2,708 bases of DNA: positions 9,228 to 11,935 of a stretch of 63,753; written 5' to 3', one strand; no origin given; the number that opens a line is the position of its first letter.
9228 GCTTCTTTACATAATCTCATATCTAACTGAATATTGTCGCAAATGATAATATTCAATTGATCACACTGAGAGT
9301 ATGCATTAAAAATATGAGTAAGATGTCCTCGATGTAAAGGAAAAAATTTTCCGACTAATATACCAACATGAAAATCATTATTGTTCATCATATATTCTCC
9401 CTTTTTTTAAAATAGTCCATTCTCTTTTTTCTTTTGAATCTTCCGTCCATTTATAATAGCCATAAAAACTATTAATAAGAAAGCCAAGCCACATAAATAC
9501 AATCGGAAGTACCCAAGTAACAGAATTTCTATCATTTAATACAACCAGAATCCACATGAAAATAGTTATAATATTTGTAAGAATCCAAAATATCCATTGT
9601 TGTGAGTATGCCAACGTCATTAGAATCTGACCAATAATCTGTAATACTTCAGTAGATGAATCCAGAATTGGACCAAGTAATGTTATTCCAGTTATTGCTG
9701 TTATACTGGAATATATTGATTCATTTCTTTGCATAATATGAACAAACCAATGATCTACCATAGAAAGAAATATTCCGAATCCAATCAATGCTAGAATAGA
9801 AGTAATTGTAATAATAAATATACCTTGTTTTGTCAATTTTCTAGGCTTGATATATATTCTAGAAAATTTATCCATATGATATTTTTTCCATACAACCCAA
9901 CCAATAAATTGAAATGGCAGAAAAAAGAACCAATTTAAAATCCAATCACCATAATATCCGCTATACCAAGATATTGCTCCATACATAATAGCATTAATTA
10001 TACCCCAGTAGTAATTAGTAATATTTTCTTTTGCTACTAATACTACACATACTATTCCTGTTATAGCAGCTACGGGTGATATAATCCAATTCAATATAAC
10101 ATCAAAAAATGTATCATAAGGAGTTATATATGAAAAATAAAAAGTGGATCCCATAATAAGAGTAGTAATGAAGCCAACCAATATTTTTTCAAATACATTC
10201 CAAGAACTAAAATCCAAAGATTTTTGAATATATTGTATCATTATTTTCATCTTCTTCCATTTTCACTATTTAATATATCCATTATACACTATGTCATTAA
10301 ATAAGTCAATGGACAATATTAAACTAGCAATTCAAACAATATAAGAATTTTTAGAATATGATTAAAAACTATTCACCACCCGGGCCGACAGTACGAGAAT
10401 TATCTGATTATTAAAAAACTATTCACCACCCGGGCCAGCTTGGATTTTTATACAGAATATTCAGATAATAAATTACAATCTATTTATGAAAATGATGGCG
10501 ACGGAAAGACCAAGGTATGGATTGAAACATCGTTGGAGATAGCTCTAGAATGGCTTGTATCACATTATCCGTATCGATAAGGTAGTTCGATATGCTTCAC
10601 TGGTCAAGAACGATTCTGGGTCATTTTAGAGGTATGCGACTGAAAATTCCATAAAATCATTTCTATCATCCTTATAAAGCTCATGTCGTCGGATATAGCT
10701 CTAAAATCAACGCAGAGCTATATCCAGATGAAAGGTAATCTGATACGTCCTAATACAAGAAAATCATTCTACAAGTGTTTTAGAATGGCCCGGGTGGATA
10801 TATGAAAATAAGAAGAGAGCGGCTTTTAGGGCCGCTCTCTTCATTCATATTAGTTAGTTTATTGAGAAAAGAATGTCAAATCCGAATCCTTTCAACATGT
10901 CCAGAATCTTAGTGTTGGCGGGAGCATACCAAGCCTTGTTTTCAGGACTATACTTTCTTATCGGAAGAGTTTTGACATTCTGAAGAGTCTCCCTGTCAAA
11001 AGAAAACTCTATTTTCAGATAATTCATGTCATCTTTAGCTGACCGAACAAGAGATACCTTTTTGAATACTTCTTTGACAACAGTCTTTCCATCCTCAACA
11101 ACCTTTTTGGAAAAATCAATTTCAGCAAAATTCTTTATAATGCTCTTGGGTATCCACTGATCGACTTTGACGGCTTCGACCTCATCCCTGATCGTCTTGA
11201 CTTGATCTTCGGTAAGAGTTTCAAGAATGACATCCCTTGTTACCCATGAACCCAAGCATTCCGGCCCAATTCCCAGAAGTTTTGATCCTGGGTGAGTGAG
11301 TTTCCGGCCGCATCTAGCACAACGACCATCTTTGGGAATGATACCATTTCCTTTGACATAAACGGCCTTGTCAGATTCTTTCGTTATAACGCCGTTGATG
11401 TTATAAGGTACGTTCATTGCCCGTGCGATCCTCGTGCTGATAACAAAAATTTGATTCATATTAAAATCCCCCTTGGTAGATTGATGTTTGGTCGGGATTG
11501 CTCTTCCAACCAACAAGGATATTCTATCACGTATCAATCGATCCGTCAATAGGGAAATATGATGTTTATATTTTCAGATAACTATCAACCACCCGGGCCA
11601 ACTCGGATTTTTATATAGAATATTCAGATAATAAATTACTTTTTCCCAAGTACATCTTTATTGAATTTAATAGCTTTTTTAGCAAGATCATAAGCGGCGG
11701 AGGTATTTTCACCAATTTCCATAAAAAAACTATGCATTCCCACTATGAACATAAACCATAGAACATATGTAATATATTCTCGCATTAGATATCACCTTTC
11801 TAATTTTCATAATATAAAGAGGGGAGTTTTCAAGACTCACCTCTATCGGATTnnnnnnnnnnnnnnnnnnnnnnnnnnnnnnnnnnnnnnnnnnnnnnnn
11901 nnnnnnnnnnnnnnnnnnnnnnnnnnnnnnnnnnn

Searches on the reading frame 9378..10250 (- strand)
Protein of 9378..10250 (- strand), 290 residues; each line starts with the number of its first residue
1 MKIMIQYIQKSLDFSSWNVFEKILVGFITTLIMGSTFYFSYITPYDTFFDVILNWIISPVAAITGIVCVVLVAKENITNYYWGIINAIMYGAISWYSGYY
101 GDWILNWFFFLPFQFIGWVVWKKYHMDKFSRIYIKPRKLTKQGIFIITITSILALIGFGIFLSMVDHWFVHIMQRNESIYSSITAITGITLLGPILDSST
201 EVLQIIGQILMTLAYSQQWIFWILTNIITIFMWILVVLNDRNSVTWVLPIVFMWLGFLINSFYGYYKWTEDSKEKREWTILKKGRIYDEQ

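Call 62: search_protein_families(library=pfam, proteins=[window:9378-10250:-], max_evalue=0.00001)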
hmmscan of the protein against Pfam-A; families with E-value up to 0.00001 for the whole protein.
window:9378-10250:- (290 aa): 1 family
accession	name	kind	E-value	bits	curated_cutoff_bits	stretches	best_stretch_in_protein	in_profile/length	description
PF04973.17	NMN_transporter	-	3.1e-33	115.6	27.3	1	57-269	3-174/175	Nicotinamide mononucleotide transporter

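Call 69: find_homologous_proteins(query=window:9378-10250:-, max_evalue=1e-10)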
Query window:9378-10250:- (290 aa): 67 proteins with E <= 1e-10 among 836 candidates.
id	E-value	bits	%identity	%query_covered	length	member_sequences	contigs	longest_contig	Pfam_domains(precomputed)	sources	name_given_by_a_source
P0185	3.3e-166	570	87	98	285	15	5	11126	PF04973.18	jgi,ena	-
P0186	1.7e-165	568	88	97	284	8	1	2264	PF04973.18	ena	-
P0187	3.9e-151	521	79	99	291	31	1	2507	PF04973.18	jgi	-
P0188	1.7e-129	450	74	89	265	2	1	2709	PF04973.18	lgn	-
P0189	2.7e-122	426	70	93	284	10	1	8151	PF04973.18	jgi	-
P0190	1.7e-88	315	94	48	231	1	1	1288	PF04973.18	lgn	-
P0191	3.3e-81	291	54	92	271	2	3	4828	PF04973.18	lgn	-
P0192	8.7e-77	277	50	90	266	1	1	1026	PF04973.18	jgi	jgi:nicotinamide mononucleotide transporter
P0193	1.0e-76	276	50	90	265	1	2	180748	PF04973.18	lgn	-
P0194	3.8e-76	275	50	89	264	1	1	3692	PF04973.18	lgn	-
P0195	3.0e-75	272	49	90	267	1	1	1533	PF04973.18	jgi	jgi:nicotinamide mononucleotide transporter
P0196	7.9e-75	270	51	90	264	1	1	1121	PF04973.18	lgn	-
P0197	1.3e-74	269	51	90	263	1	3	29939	PF04973.18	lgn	-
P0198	1.5e-74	269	51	90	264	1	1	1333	PF04973.18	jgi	jgi:nicotinamide mononucleotide transporter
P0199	1.0e-73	267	50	90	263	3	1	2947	PF04973.18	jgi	jgi:nicotinamide mononucleotide transporter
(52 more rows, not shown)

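Call 70: find_encoding_contigs(protein=P0185, flank=10000, max_places=6)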
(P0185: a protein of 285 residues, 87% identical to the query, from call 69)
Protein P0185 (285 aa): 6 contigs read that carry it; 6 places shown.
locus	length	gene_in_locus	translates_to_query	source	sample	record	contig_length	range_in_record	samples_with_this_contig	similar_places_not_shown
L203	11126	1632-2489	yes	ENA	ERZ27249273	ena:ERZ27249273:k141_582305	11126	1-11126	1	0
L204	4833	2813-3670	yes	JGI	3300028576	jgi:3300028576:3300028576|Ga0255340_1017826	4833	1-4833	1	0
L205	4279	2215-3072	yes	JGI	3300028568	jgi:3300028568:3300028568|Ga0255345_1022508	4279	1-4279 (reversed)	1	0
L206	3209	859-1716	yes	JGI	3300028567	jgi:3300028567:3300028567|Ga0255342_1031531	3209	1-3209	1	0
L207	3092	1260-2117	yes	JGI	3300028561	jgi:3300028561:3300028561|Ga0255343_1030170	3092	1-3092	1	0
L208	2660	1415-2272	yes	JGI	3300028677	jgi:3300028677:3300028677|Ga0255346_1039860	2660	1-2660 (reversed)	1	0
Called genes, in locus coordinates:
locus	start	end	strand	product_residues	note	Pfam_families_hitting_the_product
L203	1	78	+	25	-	?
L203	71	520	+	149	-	-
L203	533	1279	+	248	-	PF00149:Metallophos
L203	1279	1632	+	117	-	-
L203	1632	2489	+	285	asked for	PF04973:NMN_transporter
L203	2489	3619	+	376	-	PF13521:AAA_28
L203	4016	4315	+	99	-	-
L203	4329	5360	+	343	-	-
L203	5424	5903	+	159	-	PF13560:HTH_31 (weak), PF01381:HTH_3 (weak), PF12844:HTH_19 (faint)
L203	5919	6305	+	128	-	-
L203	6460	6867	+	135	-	-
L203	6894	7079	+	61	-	-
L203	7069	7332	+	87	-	-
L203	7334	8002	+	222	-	-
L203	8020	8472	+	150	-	-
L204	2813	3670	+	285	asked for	PF04973:NMN_transporter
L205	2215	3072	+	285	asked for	PF04973:NMN_transporter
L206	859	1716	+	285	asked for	PF04973:NMN_transporter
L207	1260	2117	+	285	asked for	PF04973:NMN_transporter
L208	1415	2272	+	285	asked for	PF04973:NMN_transporter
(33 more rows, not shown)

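Call 71: find_encoding_contigs(protein=P0189, flank=10000, max_places=4)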
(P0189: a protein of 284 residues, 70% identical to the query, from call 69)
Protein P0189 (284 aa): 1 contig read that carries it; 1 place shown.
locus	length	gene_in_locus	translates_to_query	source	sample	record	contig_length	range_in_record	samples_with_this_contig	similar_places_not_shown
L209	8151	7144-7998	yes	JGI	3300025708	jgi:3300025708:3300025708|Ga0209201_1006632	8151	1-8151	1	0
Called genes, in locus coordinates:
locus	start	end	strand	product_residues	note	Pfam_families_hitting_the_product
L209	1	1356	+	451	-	?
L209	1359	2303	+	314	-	-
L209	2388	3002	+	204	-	PF05708:Peptidase_C92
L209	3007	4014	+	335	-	-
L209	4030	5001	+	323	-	-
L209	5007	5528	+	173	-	PF18905:DUF5661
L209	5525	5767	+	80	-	-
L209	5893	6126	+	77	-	-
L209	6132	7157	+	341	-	PF09414:RNA_ligase, PF18043:T4_Rnl2_C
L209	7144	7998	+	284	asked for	PF04973:NMN_transporter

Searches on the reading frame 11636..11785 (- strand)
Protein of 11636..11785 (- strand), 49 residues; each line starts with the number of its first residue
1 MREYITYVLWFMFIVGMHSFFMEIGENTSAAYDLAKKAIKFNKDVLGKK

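Call 18: search_protein_families(library=pfam, proteins=[window:11636-11785:-], max_evalue=0.1)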
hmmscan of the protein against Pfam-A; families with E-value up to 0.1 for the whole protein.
window:11636-11785:- (49 aa): 0 families

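Call 19: search_protein_families(library=phrogs, proteins=[window:11636-11785:-], max_evalue=0.01)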
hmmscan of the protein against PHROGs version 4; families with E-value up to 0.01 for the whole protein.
window:11636-11785:- (49 aa): 0 families
